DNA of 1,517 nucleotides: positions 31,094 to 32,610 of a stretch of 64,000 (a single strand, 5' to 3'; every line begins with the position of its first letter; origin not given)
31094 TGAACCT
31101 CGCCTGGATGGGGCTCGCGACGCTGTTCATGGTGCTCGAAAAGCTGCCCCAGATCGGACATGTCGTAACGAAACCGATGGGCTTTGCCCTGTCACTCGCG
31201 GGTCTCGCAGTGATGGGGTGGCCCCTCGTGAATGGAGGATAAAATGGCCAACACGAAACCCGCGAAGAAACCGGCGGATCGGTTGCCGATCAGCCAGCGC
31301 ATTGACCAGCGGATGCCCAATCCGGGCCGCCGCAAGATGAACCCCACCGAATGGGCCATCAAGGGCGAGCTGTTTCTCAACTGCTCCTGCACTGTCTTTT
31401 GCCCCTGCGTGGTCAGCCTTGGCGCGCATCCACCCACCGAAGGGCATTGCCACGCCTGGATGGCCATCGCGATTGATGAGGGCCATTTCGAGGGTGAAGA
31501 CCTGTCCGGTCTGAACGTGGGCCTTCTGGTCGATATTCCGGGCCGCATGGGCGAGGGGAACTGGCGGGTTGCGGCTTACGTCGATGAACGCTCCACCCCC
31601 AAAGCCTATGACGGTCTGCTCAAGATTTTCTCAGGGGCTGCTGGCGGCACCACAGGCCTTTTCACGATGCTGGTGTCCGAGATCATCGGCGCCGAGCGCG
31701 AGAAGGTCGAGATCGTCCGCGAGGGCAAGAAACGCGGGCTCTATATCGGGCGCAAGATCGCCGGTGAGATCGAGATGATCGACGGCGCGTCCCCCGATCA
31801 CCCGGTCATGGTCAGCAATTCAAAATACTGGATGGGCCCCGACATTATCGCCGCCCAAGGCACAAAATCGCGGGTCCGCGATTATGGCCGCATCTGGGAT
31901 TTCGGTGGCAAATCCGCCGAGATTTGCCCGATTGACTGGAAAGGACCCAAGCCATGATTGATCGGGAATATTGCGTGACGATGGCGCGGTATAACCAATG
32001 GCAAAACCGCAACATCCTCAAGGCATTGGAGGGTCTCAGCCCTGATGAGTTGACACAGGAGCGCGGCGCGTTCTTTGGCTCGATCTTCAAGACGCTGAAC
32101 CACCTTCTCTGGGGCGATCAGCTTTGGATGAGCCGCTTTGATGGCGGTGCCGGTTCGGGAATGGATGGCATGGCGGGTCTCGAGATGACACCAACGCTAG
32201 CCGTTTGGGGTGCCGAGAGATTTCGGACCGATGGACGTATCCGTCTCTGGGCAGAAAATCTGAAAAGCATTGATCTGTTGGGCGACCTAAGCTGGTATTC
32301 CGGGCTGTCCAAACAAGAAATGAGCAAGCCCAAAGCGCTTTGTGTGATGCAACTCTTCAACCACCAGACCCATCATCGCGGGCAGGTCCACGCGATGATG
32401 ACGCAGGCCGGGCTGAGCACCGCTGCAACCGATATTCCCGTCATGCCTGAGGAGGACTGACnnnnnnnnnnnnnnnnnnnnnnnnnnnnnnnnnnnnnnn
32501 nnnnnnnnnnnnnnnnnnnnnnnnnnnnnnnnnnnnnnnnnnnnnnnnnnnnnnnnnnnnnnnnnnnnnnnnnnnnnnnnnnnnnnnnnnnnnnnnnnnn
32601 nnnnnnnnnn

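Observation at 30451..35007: DMSP genes dmdA-acuI embedded in a tightly coupled six-gene operon led by DUF2182, DUF1326 and a DinB-fold protein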

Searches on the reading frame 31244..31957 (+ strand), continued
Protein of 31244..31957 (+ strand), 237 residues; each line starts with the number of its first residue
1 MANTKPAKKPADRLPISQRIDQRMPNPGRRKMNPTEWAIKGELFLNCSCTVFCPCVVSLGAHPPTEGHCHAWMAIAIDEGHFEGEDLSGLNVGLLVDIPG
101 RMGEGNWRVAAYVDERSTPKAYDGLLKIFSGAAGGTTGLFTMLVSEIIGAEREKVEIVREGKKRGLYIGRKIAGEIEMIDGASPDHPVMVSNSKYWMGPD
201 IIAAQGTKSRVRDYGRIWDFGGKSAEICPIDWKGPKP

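Call 41: get_annotated_region(hit=H1, flank=6000)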
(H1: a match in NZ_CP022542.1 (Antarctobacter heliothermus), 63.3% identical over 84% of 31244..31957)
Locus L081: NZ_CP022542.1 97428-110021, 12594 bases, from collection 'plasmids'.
description: Antarctobacter heliothermus strain SMS3 plasmid pSMS3-2, complete sequence
organism: Antarctobacter heliothermus (NCBI taxid 74033)
taxonomy: Bacteria; Pseudomonadota; Alphaproteobacteria; Rhodobacterales; Roseobacteraceae; Antarctobacter; Antarctobacter heliothermus
host: -; source: Skeletonema marinoi strain ST54,Cell culture,Top-layer sediments; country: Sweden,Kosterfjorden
typing (MOB-suite, as given by PLSDB): non-mobilizable
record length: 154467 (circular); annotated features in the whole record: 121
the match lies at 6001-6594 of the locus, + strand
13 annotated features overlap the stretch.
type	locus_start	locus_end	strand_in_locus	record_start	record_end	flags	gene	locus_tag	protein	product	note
CDS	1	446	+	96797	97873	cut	-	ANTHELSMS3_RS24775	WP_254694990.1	alcohol dehydrogenase family protein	-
CDS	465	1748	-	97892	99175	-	-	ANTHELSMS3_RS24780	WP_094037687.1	TRAP transporter large permease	GO:0008643 - carbohydrate transport [Evidence IEA]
CDS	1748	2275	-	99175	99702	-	-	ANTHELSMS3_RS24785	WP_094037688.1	TRAP transporter small permease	-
CDS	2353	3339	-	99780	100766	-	-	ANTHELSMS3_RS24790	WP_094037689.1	TRAP transporter substrate-binding protein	-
CDS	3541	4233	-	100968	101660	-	-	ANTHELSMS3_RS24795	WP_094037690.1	GntR family transcriptional regulator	-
CDS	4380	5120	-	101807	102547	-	-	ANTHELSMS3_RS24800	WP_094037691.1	GntR family transcriptional regulator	GO:0006355 - regulation of DNA-templated transcription [Evidence IEA]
CDS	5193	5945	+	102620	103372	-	-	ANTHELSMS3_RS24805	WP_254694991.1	DUF2182 domain-containing protein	-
CDS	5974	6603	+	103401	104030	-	-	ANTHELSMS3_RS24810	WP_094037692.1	DUF1326 domain-containing protein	-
CDS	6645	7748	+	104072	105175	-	-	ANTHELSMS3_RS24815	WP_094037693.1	dimethylsulfoniopropionate demethylase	-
CDS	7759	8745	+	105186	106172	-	-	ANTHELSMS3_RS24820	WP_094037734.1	MDR family oxidoreductase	-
CDS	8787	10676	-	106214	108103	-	-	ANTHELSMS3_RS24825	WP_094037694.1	sugar phosphate isomerase/epimerase and 4-hydroxyphenylpyruvate domain-containing protein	-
CDS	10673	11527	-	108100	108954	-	-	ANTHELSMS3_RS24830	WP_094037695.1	shikimate dehydrogenase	-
CDS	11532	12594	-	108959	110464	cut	-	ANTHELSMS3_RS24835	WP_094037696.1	tripartite tricarboxylate transporter permease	-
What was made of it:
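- A copy without dinB is plasmid-borne in Antarctobacter (call 41).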

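Call 42: get_annotated_region(hit=H2, flank=5000)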
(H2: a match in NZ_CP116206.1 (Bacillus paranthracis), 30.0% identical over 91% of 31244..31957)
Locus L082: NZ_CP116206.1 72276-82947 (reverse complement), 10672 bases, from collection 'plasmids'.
description: Bacillus paranthracis strain NVH_0075/95 plasmid unnamed2
organism: Bacillus paranthracis (NCBI taxid 2026186)
taxonomy: Bacteria; Bacillota; Bacilli; Bacillales; Bacillaceae; Bacillus; Bacillus paranthracis
host: -; source: rice; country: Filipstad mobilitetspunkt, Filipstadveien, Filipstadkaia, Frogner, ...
typing (MOB-suite, as given by PLSDB): non-mobilizable; replicon rep_cluster_125,rep_cluster_164
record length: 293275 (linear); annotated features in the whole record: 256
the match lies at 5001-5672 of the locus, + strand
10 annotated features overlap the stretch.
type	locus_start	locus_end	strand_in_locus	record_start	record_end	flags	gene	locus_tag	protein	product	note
CDS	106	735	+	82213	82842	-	-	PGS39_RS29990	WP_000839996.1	hypothetical protein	-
CDS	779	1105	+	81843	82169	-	-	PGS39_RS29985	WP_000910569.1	thioredoxin family protein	-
CDS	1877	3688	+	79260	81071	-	-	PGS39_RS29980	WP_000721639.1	SH3 domain-containing protein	-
CDS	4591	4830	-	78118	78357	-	-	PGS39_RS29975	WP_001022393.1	hypothetical protein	-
CDS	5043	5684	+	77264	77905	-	-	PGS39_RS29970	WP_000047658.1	DUF1326 domain-containing protein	-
CDS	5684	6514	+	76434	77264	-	-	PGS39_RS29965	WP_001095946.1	DUF2182 domain-containing protein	-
CDS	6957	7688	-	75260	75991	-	-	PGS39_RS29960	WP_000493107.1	sulfite exporter TauE/SafE family protein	-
CDS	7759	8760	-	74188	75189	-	-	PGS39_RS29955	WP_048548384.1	F510_1955 family glycosylhydrolase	-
CDS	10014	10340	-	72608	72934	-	-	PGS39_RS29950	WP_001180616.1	four-helix bundle copper-binding protein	-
CDS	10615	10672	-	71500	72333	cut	lgt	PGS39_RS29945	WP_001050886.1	prolipoprotein diacylglyceryl transferase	GO:0009249 - protein lipoylation [Evidence IEA]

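Call 43: get_annotated_region(hit=H11, flank=5000)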
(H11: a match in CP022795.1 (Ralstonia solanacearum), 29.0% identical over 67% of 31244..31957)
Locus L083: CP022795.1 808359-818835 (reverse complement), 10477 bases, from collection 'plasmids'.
description: Ralstonia solanacearum strain SL2330 plasmid unnamed, complete sequence
organism: Ralstonia solanacearum (NCBI taxid 305)
taxonomy: Bacteria; Pseudomonadota; Betaproteobacteria; Burkholderiales; Burkholderiaceae; Ralstonia; Ralstonia solanacearum
host: -; source: Solanum tuberosum,single cell,Potato bacterial wilt; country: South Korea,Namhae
typing (MOB-suite, as given by PLSDB): mobilizable; relaxase MOBP
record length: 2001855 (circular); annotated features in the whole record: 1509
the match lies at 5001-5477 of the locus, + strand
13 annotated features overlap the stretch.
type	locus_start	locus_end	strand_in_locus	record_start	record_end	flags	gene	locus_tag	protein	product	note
CDS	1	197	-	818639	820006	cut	-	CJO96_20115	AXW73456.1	porin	-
CDS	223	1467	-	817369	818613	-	-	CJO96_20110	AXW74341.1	diacylglycerol kinase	-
CDS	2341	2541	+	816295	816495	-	-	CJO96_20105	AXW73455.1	hypothetical protein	-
CDS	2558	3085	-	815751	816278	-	-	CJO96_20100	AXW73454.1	hypothetical protein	-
CDS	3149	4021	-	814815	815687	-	-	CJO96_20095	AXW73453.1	D-amino-acid transaminase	-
CDS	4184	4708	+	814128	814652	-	-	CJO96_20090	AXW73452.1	GNAT family N-acetyltransferase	-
CDS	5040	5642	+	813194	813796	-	-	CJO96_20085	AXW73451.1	DUF1326 domain-containing protein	-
CDS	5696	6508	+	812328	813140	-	-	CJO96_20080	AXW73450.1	hypothetical protein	-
CDS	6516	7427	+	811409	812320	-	-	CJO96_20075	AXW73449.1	EamA family transporter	-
CDS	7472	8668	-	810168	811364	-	-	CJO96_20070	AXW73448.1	cytochrome P450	-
CDS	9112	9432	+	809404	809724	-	-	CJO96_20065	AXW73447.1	hypothetical protein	-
CDS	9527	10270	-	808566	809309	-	-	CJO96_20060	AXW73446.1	ABC transporter ATP-binding protein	-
CDS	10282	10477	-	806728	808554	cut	-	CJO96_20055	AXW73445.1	metal-dependent hydrolase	-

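Call 44: get_annotated_region(hit=H5, flank=5000)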
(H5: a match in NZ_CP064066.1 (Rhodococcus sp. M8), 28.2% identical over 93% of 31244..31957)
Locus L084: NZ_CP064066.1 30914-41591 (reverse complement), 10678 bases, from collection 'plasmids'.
description: Rhodococcus sp. M8 plasmid p1, complete sequence
organism: Rhodococcus sp. M8 (NCBI taxid 1925550)
taxonomy: Bacteria; Actinomycetota; Actinomycetes; Mycobacteriales; Nocardiaceae; Rhodococcus; Rhodococcus sp. M8
host: -; source: cell culture,nitrile contaminated soil; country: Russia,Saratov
typing (MOB-suite, as given by PLSDB): conjugative; relaxase MOBF; mating-pair formation MPF_T
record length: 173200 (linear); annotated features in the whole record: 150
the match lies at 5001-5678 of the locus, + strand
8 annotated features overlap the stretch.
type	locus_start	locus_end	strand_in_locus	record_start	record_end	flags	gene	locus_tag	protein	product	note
CDS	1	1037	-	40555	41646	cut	-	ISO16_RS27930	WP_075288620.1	AAA family ATPase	-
CDS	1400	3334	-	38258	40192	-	acs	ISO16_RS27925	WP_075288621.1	acetate--CoA ligase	GO:0019427 - acetyl-CoA biosynthetic process from acetate [Evidence IEA]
CDS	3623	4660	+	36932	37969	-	-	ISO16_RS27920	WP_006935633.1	aliphatic amidase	GO:0006807 - nitrogen compound metabolic process [Evidence IEA]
CDS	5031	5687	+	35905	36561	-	-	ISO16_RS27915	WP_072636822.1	DUF1326 domain-containing protein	-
CDS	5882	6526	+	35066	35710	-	-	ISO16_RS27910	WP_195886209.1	DUF2182 domain-containing protein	-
CDS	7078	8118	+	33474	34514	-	-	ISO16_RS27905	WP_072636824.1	ABC transporter substrate-binding protein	-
CDS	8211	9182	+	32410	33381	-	-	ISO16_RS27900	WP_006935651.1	iron chelate uptake ABC transporter family permease subunit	-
CDS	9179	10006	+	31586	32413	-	-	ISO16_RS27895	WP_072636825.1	ABC transporter ATP-binding protein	-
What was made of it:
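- Gene neighbours of distant DUF1326/DUF2182 pairs are heterogeneous (calls 42-44).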

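Call 59: find_encoding_contigs(protein=P0113, flank=5000, max_places=1)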
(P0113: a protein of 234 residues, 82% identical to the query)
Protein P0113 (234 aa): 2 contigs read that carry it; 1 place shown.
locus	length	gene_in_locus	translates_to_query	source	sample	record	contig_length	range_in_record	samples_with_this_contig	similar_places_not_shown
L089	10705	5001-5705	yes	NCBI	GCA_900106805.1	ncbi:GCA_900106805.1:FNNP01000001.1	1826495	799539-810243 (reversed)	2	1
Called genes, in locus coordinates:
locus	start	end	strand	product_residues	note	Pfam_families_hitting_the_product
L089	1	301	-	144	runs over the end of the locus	PF07366:SnoaL, PF12680:SnoaL_2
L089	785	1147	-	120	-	PF14248:DUF4345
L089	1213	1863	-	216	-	-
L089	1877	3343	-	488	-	PF05694:SBP56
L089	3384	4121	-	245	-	PF00392:GntR, PF02082:Rrf2 (faint), PF07729:FCD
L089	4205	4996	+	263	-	PF09948:PpoB2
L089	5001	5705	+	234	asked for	PF07040:DUF1326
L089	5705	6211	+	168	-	PF05163:DinB, PF12867:DinB_2 (weak)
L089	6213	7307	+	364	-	PF01571:GCV_T, PF08669:GCV_T_C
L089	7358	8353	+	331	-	PF08240:ADH_N, PF00107:ADH_zinc_N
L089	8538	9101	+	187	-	PF01765:RRF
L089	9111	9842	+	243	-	PF01255:Prenyltransf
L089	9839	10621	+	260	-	PF01148:CTP_transf_1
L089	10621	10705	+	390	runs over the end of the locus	PF02670:DXP_reductoisom, PF08436:DXP_redisom_C, PF13288:DXPR_C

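Call 62: search_protein_families(library=pfam, proteins=[L089:1877-3343:-, L089:1213-1863:-, L089:785-1147:-], max_evalue=1)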
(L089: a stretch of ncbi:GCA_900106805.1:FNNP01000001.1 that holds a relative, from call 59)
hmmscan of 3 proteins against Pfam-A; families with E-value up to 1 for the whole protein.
L089:1877-3343:- (488 aa): 3 families
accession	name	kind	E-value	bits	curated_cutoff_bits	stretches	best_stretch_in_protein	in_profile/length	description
PF05694.17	SBP56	-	7.4e-174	579.2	34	1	26-484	2-453/453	56kDa selenium binding protein (SBP56)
PF08309.17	LVIVD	-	0.061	13.1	20.2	1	350-385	6-40/42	LVIVD repeat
PF10282.15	Lactonase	-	0.27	10.8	21.7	1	308-389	221-290/344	Lactonase, 7-bladed beta-propeller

L089:1213-1863:- (216 aa): 0 families

L089:785-1147:- (120 aa): 2 families
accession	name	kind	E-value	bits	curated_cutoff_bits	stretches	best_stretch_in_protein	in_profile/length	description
PF14248.12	DUF4345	-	5.7e-10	39.7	26.5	1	6-114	6-118/119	Domain of unknown function (DUF4345)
PF14087.12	DUF4267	-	0.25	11.8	27.8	1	10-85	1-77/110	Domain of unknown function (DUF4267)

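Call 63: search_protein_families(library=ncbifam, proteins=[L089:1877-3343:-, L089:1213-1863:-, L089:785-1147:-], max_evalue=0.1)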
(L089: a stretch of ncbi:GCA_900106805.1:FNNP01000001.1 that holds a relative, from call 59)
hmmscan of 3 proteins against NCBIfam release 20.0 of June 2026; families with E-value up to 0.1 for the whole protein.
L089:1877-3343:- (488 aa): 1 family
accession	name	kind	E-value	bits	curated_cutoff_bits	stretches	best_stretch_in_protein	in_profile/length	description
NF052453.1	MthilOxMtoX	equivalog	2.1e-31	108.8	650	1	59-474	36-401/408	methanethiol oxidase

L089:1213-1863:- (216 aa): 0 families

L089:785-1147:- (120 aa): 2 families
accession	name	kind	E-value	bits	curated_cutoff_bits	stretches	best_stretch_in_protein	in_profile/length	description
NF051484.1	AGROH133_08824_fam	exception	3.3e-14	53.2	120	1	5-110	13-119/126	AGROH133_08824 family phage infection protein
TIGR00894.1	2A0114euk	subfamily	0.018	13.6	626.45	1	6-59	362-417/465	Na(+)-dependent inorganic phosphate cotransporter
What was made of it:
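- Closest known: mtoX-SCO1/senC-mauG methanethiol oxidase cluster. Different: The dmdR-linked SBP56 belongs to another SBP56 clade (call 63).
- The dmdR-linked SBP56 scores only 108.8 bits against the MtoX equivalog cut-off of 650 (call 63), so its activity is unproven.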

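Call 67: search_solved_structures(query=L089:1877-3343:-, max_evalue=0.00001)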
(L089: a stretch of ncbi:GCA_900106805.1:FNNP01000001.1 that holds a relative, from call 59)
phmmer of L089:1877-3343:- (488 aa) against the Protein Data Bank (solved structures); distinct sequences matched with E-value up to 0.00001: 1.
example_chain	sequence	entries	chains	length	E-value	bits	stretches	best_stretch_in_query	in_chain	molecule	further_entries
2ece_A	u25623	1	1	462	3.2e-165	554.2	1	26-486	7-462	462aa long hypothetical selenium-binding protein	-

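Call 76: search_protein_families(library=ncbifam, proteins=[L089:6213-7307:+, L081:6645-7748:+], max_evalue=1e-30)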
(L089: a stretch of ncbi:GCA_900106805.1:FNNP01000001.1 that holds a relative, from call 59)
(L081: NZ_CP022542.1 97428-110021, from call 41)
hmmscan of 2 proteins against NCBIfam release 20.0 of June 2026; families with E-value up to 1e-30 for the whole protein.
L089:6213-7307:+ (364 aa): 5 families
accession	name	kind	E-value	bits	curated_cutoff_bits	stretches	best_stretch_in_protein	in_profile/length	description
NF009133.0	PRK12486.1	equivalog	3.8e-179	595.3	410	1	2-363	4-368/369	dimethylsulfoniopropionate demethylase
NF001567.0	PRK00389.1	subfamily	7.6e-44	150.1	300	1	10-348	3-337/359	glycine cleavage system aminomethyltransferase GcvT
NF053776.1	TmaoDeMthMsil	equivalog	6e-42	144.1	1100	1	9-347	384-734/763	trimethylamine N-oxide demethylase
NF010093.0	PRK13579.1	equivalog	4.5e-37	127.7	459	1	11-346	10-346/371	glycine cleavage system aminomethyltransferase GcvT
TIGR00528.1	gcvT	equivalog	1.1e-32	113.4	235.85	1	12-361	3-357/362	glycine cleavage system aminomethyltransferase GcvT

L081:6645-7748:+ (367 aa): 5 families
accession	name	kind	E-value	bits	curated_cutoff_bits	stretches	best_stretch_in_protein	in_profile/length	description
NF009133.0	PRK12486.1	equivalog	7.7e-205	679.9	410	1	2-366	4-368/369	dimethylsulfoniopropionate demethylase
NF053776.1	TmaoDeMthMsil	equivalog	4.2e-48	164.4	1100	1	10-356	385-740/763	trimethylamine N-oxide demethylase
NF001567.0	PRK00389.1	subfamily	6.3e-47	160.3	300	1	10-364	3-350/359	glycine cleavage system aminomethyltransferase GcvT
TIGR00528.1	gcvT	equivalog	2.4e-38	132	235.85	1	11-360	2-353/362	glycine cleavage system aminomethyltransferase GcvT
NF010093.0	PRK13579.1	equivalog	1.1e-33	116.5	459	1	9-363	8-360/371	glycine cleavage system aminomethyltransferase GcvT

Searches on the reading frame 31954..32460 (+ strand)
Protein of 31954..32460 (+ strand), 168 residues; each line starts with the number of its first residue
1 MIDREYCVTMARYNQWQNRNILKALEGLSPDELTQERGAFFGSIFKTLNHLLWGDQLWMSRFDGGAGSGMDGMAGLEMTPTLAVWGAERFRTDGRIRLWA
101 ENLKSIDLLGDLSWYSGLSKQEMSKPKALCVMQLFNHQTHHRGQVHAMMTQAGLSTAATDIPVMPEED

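Call 3: search_protein_families(library=pfam, proteins=[window:31954-32460:+])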
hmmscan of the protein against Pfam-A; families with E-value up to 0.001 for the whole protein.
window:31954-32460:+ (168 aa): 2 families
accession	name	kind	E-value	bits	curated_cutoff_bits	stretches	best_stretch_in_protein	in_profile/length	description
PF05163.17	DinB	-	1.4e-25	90.6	23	1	6-165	6-158/165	DinB family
PF12867.12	DinB_2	-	5.7e-05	24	24.8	1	18-144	6-127/128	DinB superfamily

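Call 4: search_protein_families(library=ncbifam, proteins=[window:31954-32460:+])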
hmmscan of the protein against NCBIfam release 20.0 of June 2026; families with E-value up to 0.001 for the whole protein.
window:31954-32460:+ (168 aa): 0 families

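Call 21: search_solved_structures(query=window:31954-32460:+, max_evalue=1, show_alignments=2)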
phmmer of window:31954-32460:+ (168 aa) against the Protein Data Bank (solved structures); distinct sequences matched with E-value up to 1: 2.
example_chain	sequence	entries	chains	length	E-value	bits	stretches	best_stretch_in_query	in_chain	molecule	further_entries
3di5_A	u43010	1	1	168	7e-06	29.1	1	23-158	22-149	DinB-like Protein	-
4nso_A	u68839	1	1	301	0.43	13.6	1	111-141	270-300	Effector protein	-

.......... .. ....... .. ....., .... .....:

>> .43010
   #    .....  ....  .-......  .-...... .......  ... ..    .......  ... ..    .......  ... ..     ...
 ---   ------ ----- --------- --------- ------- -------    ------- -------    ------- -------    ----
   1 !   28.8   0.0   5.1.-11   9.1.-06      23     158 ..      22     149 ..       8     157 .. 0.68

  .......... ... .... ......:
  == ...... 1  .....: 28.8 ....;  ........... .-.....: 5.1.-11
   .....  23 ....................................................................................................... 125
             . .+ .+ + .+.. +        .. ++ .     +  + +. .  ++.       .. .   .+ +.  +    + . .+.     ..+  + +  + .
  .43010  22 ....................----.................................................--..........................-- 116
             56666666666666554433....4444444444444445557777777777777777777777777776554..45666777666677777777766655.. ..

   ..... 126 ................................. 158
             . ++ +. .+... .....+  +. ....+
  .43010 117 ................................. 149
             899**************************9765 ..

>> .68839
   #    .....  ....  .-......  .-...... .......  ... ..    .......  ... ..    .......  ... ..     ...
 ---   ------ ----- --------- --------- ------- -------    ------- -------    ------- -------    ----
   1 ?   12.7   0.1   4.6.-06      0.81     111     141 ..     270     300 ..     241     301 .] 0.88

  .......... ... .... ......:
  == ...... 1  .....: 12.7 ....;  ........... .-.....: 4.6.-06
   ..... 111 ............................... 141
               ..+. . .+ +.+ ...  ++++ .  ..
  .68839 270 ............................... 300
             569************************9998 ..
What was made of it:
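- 31954..32460 (+): dinB: DinB-fold (PF05163) four-helix-bundle protein with a His triad. It is not DNA polymerase IV. The closest solved structure is 3di5, a DinB-like protein (call 21).
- On DNA polymerase IV (E. coli DinB): Its nearest solved structure is the DinB-like protein 3di5 (call 21).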
